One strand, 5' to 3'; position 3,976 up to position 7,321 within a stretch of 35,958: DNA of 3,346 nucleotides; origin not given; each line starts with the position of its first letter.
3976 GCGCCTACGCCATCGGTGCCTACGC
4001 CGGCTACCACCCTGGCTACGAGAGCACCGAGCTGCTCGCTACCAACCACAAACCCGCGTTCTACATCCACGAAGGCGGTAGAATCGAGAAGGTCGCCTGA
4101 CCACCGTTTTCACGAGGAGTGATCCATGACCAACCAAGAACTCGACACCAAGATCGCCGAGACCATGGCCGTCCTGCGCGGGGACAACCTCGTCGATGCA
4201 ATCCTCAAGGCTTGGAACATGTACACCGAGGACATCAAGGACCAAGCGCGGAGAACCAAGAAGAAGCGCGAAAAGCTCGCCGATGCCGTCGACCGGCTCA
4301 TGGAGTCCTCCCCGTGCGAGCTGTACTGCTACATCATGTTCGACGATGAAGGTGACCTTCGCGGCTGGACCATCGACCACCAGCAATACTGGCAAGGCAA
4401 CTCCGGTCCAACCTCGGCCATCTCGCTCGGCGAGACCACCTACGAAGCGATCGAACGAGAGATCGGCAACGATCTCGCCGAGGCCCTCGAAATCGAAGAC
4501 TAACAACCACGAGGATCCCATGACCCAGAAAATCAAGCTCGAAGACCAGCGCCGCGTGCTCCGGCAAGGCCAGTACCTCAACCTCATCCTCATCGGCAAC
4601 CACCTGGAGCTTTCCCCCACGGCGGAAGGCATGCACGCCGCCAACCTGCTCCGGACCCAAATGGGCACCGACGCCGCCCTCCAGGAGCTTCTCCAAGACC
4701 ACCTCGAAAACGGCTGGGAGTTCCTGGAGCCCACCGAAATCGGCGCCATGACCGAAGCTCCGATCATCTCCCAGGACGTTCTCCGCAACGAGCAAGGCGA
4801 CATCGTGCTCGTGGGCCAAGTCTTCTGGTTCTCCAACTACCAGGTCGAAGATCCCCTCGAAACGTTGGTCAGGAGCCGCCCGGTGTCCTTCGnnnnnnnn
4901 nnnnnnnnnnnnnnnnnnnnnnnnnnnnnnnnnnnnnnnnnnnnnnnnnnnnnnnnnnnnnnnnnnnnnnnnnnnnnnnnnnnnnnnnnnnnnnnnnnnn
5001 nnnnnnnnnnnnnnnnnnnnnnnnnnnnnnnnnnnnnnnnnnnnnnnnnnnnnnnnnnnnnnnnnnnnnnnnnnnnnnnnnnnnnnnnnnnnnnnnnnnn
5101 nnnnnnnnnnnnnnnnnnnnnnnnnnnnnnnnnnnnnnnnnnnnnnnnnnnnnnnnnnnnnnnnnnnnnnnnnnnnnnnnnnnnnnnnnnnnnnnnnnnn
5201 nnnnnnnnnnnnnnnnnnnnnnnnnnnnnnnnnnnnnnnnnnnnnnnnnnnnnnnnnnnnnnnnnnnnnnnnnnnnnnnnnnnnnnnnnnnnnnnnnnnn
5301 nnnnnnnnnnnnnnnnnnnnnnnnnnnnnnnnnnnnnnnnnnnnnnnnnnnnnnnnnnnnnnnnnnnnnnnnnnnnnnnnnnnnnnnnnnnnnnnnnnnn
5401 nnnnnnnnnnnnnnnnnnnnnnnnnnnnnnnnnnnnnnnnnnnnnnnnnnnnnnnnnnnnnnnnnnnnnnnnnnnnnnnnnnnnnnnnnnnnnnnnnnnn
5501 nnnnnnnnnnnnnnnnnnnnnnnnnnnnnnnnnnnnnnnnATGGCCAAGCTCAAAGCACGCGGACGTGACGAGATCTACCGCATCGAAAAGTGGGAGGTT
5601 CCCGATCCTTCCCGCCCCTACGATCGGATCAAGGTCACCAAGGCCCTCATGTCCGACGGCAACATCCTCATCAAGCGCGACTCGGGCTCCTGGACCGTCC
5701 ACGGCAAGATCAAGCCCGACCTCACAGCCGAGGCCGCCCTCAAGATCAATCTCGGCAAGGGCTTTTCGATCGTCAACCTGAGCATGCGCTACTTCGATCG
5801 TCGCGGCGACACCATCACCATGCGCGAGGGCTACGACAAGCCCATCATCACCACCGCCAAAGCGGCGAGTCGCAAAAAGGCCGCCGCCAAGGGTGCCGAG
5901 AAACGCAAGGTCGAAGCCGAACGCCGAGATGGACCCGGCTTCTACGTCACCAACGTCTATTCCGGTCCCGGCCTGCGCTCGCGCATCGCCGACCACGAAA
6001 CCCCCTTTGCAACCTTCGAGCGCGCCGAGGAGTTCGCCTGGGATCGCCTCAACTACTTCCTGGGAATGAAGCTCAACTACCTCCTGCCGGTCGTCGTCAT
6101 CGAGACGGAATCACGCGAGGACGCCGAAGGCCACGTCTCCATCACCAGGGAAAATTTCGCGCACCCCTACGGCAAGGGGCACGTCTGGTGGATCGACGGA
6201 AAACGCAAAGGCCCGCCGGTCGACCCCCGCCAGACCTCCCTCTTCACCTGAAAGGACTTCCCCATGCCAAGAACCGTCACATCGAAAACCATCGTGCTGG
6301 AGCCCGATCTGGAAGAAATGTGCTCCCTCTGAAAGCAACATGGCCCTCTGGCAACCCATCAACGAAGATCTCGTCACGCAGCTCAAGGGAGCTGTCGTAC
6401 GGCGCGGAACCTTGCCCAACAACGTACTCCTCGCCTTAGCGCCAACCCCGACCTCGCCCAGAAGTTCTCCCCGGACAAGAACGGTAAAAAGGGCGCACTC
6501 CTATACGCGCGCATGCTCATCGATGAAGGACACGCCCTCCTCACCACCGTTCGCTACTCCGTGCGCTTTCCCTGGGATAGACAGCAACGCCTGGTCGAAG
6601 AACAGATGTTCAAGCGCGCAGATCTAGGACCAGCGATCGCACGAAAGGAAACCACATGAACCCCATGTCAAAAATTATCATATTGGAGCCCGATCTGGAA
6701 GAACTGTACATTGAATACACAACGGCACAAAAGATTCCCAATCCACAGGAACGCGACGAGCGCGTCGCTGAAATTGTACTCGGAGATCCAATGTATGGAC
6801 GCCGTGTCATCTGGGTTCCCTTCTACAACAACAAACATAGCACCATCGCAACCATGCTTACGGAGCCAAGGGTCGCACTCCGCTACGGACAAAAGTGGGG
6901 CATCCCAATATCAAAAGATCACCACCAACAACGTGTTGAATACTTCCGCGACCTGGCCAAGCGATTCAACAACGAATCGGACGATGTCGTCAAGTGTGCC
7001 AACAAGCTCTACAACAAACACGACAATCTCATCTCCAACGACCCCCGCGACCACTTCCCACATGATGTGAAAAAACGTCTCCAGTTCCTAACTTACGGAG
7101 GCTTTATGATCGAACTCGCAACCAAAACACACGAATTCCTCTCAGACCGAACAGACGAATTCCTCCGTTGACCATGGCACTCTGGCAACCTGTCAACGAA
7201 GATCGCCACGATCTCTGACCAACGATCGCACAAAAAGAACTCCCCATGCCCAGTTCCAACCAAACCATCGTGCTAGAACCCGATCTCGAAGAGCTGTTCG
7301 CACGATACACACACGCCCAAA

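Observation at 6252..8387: Three-unit tandem array of a two-gene cassette in different states of decay, with one compositionally foreign copy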

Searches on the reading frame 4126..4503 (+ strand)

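Call 7: search_protein_families(library=pfam, proteins=[window:4126-4503:+], max_evalue=0.1)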
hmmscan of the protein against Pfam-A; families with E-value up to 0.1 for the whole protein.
window:4126-4503:+ (125 aa): 3 families
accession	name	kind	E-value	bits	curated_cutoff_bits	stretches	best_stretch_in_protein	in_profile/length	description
PF14048.11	MBD_C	-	0.0006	20.9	27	1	26-54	65-93/94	C-terminal domain of methyl-CpG binding protein 2 and 3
PF02289.21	MCH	-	0.061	13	25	1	79-111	93-125/311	Cyclohydrolase (MCH)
PF24741.1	AlkZ-rel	-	0.075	12.9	26.5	1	5-61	90-147/221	AlkZ related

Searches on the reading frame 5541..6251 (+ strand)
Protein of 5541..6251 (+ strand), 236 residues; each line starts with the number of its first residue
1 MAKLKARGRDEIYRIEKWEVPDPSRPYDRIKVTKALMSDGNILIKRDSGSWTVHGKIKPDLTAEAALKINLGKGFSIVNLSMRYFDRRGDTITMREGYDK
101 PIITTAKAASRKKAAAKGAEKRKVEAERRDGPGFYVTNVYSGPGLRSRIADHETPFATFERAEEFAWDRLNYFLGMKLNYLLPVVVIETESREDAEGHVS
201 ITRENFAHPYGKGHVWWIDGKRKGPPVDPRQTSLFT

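Call 29: search_protein_families(library=pfam, proteins=[window:5541-6251:+], max_evalue=0.01)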
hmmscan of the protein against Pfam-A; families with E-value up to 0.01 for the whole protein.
window:5541-6251:+ (236 aa): 0 families

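Call 30: search_protein_families(library=phrogs, proteins=[window:5541-6251:+], max_evalue=0.01)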
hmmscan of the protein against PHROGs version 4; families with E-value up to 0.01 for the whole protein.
window:5541-6251:+ (236 aa): 0 families

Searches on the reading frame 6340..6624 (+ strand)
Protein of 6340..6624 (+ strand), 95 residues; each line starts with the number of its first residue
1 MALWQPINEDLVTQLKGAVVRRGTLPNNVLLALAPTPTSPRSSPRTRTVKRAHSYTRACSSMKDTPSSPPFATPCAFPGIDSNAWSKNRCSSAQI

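Call 58: list_cluster_members(proteins=[window:6340-6624:+, window:6656-7168:+, window:7722-8384:+, window:5541-6248:+])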
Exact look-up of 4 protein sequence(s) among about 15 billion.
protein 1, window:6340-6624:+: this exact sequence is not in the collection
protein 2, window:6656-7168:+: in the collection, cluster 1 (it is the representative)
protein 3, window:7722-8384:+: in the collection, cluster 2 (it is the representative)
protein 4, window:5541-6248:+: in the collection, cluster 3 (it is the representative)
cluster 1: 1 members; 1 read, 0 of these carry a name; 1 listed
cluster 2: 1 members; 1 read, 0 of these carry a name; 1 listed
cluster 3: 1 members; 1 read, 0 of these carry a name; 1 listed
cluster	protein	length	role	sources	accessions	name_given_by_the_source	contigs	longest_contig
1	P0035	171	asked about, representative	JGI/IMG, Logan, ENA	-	-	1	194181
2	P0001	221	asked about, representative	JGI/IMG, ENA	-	-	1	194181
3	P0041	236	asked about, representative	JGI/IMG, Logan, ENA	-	-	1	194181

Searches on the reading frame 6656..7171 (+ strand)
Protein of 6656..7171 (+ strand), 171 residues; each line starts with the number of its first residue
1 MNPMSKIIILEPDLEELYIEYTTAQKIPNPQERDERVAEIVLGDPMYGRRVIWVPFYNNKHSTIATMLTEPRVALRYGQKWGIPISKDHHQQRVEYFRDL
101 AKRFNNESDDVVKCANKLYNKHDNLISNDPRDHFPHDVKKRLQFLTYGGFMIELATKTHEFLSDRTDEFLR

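Call 7: search_protein_families(library=pfam, proteins=[window:6656-7171:+], max_evalue=0.1)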
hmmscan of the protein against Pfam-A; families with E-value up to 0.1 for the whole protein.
window:6656-7171:+ (171 aa): 1 family
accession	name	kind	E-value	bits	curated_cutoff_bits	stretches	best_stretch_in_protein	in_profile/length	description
PF01947.21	Rv2949c-like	-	0.014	15.8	22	1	22-111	24-110/149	Chorismate pyruvate-lyase Rv2949c-like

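Call 10: search_protein_families(library=phrogs, proteins=[window:6656-7171:+], max_evalue=0.01)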
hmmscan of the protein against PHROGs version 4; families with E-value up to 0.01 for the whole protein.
window:6656-7171:+ (171 aa): 0 families
